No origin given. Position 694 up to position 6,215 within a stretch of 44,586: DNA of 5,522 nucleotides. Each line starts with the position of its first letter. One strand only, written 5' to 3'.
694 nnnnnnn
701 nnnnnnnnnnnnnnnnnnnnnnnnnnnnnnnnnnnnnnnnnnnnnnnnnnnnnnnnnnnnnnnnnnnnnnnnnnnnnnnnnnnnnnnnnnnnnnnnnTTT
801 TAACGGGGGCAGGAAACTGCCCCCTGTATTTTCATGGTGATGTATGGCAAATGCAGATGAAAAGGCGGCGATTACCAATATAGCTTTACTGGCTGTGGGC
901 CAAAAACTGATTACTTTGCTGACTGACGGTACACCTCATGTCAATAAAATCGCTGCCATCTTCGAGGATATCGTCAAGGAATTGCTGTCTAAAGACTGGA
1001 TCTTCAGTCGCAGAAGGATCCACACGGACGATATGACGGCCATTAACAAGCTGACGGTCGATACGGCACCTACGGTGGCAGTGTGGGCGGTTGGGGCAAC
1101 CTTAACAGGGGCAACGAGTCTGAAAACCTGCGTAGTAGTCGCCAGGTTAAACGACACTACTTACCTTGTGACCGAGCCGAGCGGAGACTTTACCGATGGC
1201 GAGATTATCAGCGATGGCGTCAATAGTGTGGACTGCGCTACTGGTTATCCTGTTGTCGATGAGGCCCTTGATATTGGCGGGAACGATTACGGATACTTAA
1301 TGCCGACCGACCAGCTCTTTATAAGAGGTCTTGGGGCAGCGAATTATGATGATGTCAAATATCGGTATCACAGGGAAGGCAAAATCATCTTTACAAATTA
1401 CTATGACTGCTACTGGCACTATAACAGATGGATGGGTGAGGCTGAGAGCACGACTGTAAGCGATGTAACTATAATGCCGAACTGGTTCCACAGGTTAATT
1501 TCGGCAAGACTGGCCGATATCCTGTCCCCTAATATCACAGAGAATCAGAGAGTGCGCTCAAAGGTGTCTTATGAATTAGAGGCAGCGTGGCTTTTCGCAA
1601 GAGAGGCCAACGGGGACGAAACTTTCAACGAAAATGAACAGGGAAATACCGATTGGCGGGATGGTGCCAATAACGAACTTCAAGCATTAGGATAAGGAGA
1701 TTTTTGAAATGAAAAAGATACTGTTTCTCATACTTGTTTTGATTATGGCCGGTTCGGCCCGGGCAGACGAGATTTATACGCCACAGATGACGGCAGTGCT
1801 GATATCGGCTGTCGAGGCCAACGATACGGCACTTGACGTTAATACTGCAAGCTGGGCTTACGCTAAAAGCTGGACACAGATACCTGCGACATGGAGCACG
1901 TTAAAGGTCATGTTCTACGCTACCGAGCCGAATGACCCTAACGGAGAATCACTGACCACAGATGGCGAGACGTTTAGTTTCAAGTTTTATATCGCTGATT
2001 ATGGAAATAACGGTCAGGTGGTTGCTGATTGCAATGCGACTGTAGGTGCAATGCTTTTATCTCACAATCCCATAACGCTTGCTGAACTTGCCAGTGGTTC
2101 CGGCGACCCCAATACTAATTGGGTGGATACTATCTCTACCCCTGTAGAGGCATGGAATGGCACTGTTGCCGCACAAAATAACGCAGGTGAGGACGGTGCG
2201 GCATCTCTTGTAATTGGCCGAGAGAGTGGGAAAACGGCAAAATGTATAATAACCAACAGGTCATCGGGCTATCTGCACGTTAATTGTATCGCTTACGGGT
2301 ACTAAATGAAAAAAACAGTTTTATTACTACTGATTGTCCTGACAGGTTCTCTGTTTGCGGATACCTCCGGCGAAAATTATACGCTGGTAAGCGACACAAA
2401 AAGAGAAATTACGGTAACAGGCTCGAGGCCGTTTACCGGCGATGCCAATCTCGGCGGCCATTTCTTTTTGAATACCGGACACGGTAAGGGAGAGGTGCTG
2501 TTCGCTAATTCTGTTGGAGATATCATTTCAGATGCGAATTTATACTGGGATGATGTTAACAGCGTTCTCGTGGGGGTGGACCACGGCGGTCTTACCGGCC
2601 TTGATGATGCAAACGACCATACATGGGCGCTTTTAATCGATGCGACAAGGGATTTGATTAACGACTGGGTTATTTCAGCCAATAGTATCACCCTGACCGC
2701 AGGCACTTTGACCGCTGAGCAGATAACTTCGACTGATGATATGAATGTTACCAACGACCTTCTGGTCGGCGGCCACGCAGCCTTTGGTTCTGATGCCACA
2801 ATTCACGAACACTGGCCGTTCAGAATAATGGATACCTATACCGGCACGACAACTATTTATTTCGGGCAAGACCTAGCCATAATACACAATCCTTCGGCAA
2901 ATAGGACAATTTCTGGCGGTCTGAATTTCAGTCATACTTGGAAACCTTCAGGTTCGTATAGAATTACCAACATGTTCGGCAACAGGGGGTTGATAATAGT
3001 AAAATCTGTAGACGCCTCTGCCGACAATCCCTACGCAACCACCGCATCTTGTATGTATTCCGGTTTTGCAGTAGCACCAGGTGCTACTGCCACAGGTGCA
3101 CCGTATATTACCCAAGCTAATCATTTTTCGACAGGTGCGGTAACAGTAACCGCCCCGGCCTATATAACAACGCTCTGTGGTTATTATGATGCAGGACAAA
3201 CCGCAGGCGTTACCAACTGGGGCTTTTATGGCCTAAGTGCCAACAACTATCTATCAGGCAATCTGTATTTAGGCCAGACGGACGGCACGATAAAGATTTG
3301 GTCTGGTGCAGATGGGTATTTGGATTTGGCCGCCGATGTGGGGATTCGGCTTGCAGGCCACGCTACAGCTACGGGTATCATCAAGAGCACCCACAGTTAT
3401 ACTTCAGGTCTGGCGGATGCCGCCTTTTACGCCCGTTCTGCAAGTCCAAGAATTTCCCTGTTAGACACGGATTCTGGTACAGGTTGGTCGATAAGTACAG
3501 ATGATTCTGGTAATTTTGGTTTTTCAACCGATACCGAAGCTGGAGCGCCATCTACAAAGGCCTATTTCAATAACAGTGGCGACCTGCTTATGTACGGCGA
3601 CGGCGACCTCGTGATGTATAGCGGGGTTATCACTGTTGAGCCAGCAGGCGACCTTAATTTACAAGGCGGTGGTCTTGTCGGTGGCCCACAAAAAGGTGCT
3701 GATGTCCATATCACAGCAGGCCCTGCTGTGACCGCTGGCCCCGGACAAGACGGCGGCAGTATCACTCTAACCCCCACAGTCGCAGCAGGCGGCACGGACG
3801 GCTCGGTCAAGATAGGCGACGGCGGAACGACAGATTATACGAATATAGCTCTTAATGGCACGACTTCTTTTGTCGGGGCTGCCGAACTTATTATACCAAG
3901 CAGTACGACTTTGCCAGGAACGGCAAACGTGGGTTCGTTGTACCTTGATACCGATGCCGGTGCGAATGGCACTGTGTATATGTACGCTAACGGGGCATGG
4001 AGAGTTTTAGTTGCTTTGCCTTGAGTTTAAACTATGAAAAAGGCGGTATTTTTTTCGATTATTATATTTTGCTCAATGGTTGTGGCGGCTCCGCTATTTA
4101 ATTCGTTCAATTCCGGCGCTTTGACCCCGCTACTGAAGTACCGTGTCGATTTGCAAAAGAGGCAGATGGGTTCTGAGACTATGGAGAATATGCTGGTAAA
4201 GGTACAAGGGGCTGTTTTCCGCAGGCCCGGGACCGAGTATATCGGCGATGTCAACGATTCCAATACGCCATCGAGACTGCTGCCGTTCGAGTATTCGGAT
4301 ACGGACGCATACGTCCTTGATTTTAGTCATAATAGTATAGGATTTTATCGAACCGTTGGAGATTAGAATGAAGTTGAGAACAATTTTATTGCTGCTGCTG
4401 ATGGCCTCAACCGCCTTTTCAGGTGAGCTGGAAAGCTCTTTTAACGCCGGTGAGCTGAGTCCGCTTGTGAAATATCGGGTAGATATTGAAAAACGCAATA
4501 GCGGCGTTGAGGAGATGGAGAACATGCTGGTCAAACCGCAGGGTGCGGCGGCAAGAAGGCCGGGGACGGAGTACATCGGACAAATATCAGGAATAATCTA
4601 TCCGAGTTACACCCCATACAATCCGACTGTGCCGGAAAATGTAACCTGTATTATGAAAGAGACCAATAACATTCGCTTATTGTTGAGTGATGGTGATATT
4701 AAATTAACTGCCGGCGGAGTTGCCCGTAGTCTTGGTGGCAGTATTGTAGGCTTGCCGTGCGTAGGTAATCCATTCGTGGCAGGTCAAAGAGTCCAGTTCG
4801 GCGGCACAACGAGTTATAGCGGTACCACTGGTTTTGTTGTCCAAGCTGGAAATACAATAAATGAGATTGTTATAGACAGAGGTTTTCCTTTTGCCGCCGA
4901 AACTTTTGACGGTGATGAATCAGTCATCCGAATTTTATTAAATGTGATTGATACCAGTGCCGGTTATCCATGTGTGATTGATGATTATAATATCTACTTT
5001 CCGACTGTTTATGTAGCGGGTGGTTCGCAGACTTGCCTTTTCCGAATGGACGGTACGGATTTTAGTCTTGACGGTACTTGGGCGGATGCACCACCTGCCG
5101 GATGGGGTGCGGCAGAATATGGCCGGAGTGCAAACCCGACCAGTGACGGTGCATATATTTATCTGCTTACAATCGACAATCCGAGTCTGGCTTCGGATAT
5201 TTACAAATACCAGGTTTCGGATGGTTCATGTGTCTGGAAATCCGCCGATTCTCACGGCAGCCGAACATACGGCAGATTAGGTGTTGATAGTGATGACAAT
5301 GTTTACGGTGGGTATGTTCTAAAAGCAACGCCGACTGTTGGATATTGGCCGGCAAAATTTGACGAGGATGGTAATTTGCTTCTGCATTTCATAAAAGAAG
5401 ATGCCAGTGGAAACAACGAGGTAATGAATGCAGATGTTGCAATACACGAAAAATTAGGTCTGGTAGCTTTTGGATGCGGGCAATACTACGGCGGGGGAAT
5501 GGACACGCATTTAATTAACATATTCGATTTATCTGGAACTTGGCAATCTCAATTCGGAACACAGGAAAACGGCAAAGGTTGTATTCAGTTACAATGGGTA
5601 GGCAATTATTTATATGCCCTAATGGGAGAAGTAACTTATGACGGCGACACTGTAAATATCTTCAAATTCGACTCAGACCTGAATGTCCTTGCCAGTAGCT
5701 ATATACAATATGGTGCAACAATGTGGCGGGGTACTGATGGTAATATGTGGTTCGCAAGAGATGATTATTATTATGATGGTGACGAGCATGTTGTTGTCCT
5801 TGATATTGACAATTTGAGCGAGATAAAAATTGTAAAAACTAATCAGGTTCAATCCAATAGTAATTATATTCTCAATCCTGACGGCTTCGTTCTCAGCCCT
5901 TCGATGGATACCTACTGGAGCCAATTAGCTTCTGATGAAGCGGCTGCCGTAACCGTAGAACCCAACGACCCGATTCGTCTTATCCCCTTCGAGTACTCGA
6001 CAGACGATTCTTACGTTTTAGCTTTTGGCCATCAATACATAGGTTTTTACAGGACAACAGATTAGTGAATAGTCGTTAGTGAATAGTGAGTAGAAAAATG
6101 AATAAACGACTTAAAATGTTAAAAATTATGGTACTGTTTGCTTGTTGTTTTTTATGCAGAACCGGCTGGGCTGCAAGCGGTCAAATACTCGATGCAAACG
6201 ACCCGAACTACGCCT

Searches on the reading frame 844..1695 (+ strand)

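Call 7: search_protein_families(library=phrogs, proteins=[window:844-1695:+], max_evalue=0.001)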
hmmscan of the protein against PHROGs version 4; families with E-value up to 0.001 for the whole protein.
window:844-1695:+ (283 aa): 2 families
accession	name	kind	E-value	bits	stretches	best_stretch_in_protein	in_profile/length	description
phrog_394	-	tail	2.1e-15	57.7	1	8-265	5-179/190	tail protein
phrog_446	-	tail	0.00052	20.7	1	5-58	10-63/213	tail protein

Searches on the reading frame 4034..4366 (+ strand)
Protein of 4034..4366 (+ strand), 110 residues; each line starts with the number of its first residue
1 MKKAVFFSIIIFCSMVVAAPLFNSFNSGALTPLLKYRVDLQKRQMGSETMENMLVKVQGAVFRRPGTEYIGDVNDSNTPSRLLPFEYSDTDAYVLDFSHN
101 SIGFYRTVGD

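Call 7: search_protein_families(library=phrogs, proteins=[window:4034-4366:+], max_evalue=0.001)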
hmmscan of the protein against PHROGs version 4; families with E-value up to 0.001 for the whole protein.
window:4034-4366:+ (110 aa): 2 families
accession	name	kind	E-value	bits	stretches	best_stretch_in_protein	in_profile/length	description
phrog_376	-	tail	4.9e-25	89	1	18-106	4-92/712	tail protein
phrog_20269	-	unknown function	7e-16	59.2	1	23-105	8-90/374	-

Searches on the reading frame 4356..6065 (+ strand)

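Call 7: search_protein_families(library=phrogs, proteins=[window:4356-6065:+], max_evalue=0.001)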
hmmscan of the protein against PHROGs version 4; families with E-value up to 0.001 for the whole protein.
window:4356-6065:+ (569 aa): 2 families
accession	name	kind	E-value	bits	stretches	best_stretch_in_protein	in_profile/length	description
phrog_376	-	tail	1.4e-21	77.6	2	27-78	9-60/712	tail protein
phrog_20269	-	unknown function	1.5e-13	51.5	2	26-77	7-58/374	-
